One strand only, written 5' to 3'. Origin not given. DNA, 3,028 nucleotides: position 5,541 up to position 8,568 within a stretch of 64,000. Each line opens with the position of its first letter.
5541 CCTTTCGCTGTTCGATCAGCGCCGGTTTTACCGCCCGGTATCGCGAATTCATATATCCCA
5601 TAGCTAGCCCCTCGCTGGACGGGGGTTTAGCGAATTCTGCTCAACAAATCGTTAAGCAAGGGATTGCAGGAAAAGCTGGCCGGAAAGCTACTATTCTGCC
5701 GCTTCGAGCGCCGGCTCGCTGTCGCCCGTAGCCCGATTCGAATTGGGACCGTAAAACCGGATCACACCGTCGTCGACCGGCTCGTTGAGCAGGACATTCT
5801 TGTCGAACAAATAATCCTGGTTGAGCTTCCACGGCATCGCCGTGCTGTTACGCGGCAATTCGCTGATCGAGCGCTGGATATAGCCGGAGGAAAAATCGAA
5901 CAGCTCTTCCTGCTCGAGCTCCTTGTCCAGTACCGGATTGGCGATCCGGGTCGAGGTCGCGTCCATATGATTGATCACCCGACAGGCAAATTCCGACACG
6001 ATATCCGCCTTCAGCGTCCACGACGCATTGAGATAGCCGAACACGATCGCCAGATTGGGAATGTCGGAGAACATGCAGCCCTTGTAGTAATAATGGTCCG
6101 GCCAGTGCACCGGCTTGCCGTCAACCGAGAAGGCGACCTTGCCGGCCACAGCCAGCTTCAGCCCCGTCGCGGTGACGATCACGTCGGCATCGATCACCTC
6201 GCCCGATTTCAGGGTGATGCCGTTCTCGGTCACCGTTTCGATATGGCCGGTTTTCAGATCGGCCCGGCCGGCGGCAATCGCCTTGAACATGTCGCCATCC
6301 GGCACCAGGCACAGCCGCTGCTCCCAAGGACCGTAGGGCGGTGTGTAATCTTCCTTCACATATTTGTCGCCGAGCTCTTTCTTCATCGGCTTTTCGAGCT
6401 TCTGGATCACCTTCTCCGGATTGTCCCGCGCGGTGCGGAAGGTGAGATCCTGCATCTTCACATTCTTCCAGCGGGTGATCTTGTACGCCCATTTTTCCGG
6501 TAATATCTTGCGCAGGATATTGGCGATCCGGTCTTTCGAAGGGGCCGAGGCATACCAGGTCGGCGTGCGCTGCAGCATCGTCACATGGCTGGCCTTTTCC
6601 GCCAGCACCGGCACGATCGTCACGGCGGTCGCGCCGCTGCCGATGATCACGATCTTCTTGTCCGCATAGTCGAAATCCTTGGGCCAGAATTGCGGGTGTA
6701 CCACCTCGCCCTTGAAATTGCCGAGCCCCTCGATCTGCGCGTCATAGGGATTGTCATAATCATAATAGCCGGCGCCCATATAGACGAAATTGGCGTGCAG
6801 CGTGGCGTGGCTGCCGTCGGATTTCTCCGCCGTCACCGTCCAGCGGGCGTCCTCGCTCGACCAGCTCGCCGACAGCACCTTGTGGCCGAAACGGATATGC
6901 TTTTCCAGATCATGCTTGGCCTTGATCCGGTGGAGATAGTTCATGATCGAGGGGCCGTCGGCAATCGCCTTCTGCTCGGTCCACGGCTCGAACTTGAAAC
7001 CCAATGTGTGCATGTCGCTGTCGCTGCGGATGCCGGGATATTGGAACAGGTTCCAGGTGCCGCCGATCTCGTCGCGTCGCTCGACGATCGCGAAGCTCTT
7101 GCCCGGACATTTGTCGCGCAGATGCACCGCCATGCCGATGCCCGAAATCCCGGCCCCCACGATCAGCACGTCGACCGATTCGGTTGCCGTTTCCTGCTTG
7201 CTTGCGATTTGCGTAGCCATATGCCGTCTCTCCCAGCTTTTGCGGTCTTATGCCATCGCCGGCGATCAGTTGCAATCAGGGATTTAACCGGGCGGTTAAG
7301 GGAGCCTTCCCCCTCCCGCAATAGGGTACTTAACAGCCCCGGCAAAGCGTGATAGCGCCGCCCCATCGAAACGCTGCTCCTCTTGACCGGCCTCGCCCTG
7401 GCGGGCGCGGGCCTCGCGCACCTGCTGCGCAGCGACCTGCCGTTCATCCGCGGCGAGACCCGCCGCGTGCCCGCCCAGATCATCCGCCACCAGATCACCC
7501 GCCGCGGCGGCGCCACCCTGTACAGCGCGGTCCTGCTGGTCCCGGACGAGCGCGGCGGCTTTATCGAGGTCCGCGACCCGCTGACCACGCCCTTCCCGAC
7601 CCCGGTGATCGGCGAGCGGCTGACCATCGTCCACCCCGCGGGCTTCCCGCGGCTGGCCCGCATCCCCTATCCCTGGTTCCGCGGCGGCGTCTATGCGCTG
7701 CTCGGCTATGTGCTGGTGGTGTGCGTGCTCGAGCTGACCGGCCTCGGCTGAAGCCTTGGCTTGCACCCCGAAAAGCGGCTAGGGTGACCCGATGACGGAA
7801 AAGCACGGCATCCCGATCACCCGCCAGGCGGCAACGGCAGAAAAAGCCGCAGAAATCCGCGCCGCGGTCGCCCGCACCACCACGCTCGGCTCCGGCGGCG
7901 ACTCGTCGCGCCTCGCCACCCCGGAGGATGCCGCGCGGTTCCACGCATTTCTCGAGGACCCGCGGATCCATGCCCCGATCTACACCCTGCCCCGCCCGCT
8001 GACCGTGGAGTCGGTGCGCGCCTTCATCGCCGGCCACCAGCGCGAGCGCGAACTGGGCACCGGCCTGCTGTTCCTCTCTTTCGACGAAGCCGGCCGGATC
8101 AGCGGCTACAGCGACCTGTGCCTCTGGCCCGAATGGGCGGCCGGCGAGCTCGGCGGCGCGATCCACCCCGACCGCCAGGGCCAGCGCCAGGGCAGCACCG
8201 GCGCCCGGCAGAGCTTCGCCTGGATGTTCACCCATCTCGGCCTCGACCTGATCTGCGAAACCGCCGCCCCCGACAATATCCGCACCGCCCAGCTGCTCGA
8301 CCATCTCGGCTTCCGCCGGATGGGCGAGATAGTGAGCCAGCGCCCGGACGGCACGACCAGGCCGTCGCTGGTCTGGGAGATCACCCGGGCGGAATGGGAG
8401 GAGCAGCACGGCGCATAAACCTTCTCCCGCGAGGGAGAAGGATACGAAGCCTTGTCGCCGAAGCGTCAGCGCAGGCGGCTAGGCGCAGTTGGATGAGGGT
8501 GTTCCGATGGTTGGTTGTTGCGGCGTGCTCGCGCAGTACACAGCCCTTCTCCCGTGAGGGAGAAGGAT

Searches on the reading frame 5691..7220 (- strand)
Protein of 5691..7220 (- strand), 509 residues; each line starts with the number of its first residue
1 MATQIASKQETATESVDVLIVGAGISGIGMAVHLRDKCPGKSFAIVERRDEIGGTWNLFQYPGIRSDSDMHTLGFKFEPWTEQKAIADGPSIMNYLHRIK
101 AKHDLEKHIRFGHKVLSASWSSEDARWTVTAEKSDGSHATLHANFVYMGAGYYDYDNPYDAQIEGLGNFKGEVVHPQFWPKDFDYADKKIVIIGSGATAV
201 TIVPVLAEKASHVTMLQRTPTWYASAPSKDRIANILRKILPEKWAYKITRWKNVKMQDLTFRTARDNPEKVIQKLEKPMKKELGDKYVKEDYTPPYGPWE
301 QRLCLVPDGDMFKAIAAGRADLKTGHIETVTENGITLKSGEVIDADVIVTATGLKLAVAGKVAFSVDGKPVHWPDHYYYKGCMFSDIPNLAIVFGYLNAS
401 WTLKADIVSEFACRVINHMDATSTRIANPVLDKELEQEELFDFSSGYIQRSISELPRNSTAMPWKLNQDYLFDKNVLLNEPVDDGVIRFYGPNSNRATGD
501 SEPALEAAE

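Call 9: search_protein_families(library=pfam, proteins=[window:5691-7220:-], max_evalue=0.01)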
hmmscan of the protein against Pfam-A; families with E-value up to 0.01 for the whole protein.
window:5691-7220:- (509 aa): 13 families
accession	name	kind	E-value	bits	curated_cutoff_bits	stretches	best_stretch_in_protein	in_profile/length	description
PF13738.12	Pyr_redox_3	-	3.6e-16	59.7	30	1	19-245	1-223/305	Pyridine nucleotide-disulphide oxidoreductase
PF00743.25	FMO-like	-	3.9e-14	52.4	22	1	18-355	4-331/532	Flavin-binding monooxygenase-like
PF13450.12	NAD_binding_8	-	1.2e-10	42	21.9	1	20-76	1-54/68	NAD(P)-binding Rossmann-like domain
PF07992.20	Pyr_redox_2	-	1.2e-10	41.7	26.1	1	17-240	2-193/291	Pyridine nucleotide-disulphide oxidoreductase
PF01266.30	DAO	-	6.3e-08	33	27.9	1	17-55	1-38/353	FAD dependent oxidoreductase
PF13434.12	Lys_Orn_oxgnase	-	1.4e-07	31.5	21.3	1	102-216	105-219/339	L-lysine 6-monooxygenase/L-ornithine 5-monooxygenase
PF00070.33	Pyr_redox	-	5.2e-07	30.5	22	0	189-223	1-35/82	Pyridine nucleotide-disulphide oxidoreductase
PF06039.21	Mqo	-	2.4e-06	26.8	27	0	104-152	193-241/489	Malate:quinone oxidoreductase (Mqo)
PF01946.23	Thi4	-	3.1e-06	27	26.2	1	14-56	16-58/235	Thi4 family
PF01488.26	Shikimate_DH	-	1.4e-05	25.6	24.3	0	184-220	9-46/138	Shikimate / quinate 5-dehydrogenase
PF13454.12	NAD_binding_9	-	0.0007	20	21.8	0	20-58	2-43/155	FAD-NAD(P)-binding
PF21799.2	MurD-like_N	-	0.001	19.7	27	0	18-60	3-43/88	Mur ligase MurD-like, N-terminal domain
PF05834.18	Lycopene_cycl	-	0.0041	16.7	23.4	0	17-52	1-36/380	Lycopene cyclase protein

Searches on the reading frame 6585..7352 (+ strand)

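Call 9: search_protein_families(library=pfam, proteins=[window:6585-7352:+], max_evalue=0.01)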
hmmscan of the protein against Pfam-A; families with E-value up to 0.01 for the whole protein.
window:6585-7352:+ (255 aa): 1 family
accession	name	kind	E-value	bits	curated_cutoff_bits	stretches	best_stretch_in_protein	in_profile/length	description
PF07624.16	PSD2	-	0.0022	18.1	25.8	1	155-195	4-45/74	Protein of unknown function (DUF1585)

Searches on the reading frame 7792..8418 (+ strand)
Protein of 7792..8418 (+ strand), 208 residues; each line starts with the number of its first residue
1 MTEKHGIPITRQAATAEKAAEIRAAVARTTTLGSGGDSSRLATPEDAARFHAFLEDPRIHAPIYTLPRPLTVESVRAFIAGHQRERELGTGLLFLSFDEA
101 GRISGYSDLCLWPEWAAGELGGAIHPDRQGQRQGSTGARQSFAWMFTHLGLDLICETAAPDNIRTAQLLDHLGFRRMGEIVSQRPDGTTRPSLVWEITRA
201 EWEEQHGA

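Call 9: search_protein_families(library=pfam, proteins=[window:7792-8418:+], max_evalue=0.01)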
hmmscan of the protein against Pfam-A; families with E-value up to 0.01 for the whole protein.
window:7792-8418:+ (208 aa): 3 families
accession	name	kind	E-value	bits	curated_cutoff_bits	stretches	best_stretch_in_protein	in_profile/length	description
PF13302.13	Acetyltransf_3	-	2.5e-15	57.8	25.4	1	40-175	5-138/138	Acetyltransferase (GNAT) domain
PF00583.31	Acetyltransf_1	-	0.0014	19.3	20.7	1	90-174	32-116/116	Acetyltransferase (GNAT) family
PF12390.13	Se-cys_synth_N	-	0.0032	18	22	1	53-79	10-36/40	Selenocysteine synthase N terminal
